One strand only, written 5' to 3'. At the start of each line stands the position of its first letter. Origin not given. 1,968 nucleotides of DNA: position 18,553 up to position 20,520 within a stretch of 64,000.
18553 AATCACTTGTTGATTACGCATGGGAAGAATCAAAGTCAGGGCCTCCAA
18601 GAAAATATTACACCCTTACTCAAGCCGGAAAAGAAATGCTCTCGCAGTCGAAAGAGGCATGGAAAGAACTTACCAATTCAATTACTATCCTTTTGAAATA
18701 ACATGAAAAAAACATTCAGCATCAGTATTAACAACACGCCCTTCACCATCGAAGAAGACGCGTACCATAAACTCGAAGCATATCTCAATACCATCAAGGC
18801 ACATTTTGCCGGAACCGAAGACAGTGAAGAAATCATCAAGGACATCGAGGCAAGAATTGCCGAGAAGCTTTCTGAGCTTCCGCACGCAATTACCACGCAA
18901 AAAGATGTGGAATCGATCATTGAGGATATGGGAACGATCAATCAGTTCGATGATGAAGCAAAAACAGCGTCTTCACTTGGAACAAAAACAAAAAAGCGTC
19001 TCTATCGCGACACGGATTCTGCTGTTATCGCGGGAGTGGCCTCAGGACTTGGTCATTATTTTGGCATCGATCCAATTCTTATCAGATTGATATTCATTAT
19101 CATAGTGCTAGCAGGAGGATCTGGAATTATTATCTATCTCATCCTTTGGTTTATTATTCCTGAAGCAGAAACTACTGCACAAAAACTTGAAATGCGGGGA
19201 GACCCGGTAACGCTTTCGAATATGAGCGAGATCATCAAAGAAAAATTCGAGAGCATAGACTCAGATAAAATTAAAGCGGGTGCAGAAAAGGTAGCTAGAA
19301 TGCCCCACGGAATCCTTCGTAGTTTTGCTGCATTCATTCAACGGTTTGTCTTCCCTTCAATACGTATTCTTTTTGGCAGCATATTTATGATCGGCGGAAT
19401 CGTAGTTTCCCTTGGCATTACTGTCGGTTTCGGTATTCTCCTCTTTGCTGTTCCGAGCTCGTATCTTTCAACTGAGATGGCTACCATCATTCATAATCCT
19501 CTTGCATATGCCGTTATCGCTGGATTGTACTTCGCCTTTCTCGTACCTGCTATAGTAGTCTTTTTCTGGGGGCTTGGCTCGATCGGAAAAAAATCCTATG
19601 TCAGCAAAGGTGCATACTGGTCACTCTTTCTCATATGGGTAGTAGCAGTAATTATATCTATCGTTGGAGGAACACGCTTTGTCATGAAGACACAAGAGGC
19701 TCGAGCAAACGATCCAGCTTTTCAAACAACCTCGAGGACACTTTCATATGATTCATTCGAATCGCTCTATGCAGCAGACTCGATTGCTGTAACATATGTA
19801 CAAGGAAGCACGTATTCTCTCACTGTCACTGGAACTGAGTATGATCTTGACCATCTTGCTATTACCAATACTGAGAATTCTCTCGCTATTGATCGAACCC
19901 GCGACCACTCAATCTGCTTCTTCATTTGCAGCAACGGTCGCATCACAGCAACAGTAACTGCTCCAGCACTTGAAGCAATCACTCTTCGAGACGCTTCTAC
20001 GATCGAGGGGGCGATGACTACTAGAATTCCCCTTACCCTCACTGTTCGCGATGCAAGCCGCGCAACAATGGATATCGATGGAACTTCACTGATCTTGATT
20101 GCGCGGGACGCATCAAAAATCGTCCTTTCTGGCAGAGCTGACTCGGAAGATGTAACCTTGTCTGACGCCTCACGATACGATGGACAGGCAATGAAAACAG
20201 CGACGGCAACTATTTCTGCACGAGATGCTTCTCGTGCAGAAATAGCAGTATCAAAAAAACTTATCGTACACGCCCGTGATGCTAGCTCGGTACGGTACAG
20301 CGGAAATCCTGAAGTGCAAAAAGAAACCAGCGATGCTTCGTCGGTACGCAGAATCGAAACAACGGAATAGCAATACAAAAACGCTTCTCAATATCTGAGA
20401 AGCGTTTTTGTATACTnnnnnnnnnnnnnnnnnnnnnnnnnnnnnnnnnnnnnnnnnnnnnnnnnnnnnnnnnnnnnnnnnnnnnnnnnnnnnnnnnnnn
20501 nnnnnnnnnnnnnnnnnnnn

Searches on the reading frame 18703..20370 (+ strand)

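Call 69: search_protein_families(library=ncbifam, proteins=[window:18703-20370:+], max_evalue=0.00001)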
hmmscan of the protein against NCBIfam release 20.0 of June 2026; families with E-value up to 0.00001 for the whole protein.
window:18703-20370:+ (555 aa): 2 families
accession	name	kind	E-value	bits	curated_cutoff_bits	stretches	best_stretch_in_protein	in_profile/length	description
TIGR02978.1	phageshock_pspC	equivalog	4e-14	52.5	104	1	97-164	1-70/121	envelope stress response membrane protein PspC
NF007973.0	PRK10697.1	equivalog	2.2e-08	34.1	136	1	94-167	4-79/119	envelope stress response membrane protein PspC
